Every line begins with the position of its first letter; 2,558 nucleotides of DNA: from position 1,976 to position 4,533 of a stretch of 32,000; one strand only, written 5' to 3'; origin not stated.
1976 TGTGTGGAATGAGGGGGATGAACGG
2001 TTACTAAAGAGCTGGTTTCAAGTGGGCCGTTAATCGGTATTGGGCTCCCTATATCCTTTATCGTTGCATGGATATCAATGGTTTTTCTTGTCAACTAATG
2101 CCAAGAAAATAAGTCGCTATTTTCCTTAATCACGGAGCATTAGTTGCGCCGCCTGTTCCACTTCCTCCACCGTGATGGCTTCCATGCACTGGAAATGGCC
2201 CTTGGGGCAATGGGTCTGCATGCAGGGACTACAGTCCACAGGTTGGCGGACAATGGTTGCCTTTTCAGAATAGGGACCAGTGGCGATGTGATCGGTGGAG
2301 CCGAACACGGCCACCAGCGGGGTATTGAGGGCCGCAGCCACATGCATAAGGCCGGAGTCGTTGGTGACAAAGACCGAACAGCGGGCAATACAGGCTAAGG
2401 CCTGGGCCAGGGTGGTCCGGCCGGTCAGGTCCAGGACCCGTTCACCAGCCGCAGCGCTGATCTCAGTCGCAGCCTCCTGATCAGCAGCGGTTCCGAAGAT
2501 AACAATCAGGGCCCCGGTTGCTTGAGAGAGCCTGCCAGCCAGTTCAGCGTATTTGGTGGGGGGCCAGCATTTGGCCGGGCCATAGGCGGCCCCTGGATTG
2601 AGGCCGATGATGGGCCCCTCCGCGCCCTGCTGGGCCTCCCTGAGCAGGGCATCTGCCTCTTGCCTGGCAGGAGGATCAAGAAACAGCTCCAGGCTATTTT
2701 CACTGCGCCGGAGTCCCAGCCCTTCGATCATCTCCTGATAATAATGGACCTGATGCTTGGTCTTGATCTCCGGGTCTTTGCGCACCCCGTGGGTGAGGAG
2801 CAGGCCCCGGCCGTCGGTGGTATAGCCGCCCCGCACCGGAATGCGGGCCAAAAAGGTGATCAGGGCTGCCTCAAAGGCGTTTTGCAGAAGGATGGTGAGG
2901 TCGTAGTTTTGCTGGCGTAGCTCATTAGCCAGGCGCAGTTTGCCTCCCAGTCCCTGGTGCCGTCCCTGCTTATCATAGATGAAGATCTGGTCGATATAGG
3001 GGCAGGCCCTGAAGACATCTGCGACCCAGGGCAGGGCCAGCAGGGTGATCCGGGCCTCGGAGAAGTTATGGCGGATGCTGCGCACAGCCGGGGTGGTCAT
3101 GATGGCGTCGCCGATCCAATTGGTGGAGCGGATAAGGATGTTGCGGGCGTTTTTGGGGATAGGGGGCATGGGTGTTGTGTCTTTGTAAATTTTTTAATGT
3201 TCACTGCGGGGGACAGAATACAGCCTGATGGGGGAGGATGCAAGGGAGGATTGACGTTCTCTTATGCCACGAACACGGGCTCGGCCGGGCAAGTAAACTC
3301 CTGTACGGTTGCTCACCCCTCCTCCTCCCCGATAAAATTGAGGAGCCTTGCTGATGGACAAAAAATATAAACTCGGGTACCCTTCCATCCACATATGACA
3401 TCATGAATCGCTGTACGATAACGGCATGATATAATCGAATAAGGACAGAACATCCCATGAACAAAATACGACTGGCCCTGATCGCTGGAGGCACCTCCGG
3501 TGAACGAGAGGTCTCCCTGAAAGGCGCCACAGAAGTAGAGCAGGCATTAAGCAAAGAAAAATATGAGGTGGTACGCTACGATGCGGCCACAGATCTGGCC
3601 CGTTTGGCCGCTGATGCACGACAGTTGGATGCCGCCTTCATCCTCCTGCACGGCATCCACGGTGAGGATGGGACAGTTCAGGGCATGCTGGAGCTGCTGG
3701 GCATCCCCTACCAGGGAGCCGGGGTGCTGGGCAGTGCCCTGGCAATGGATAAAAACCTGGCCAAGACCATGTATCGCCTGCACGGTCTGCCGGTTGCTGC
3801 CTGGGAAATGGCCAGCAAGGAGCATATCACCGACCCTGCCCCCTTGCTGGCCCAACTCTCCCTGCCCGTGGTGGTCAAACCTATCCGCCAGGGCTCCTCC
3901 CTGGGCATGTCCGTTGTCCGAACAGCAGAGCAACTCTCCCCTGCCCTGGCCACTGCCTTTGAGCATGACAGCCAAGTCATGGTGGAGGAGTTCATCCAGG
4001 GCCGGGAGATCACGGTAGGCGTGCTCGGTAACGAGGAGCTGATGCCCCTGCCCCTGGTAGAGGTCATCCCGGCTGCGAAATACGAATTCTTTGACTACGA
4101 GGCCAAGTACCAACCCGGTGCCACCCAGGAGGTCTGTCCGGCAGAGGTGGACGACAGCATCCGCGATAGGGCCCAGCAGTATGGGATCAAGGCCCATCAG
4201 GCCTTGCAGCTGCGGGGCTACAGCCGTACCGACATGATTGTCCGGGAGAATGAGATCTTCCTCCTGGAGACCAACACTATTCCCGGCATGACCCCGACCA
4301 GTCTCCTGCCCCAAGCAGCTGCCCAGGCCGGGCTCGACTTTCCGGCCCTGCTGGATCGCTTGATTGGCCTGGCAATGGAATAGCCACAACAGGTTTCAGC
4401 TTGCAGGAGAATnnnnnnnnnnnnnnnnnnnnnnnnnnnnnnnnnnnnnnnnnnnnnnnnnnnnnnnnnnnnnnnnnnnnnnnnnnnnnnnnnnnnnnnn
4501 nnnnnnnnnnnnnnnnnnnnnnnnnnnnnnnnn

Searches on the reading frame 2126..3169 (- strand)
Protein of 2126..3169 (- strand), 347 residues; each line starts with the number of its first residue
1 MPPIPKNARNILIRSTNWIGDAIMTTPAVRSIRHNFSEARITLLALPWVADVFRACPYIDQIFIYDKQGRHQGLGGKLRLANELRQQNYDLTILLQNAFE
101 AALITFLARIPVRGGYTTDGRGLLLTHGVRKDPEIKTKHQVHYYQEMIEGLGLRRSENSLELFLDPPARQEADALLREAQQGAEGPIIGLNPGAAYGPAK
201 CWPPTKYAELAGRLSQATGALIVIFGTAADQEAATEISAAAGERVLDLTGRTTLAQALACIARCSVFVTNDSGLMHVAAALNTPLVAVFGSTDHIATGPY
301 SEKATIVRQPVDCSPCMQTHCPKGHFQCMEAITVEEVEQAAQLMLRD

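Call 72: search_protein_families(library=pfam, proteins=[window:2126-3169:-], max_evalue=0.00001)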
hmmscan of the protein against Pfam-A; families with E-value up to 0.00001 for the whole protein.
window:2126-3169:- (347 aa): 1 family
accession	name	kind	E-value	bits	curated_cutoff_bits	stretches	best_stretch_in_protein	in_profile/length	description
PF01075.23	Glyco_transf_9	-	5.2e-55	186.9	22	1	78-325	2-245/247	Glycosyltransferase family 9 (heptosyltransferase)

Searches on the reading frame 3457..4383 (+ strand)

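Call 72: search_protein_families(library=pfam, proteins=[window:3457-4383:+], max_evalue=0.00001)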
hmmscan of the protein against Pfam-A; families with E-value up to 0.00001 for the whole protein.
window:3457-4383:+ (308 aa): 5 families
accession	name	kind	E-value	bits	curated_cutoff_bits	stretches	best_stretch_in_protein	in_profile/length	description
PF07478.18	Dala_Dala_lig_C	-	2.3e-58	197.5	24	1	109-303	5-203/204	D-ala D-ala ligase C-terminus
PF01820.27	Dala_Dala_lig_N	-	6.1e-21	75.6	34.6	2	51-88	84-121/121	D-ala D-ala ligase N-terminus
PF02222.28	ATP-grasp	-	1.4e-10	41.6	27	1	106-268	3-155/179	ATP-grasp domain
PF02655.19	ATP-grasp_3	-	3.4e-07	30.9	23.2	1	135-273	31-154/160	ATP-grasp domain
PF02786.22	CPSase_L_D2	-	4.5e-07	30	19.8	1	98-274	1-178/211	Carbamoyl-phosphate synthase L chain, ATP binding domain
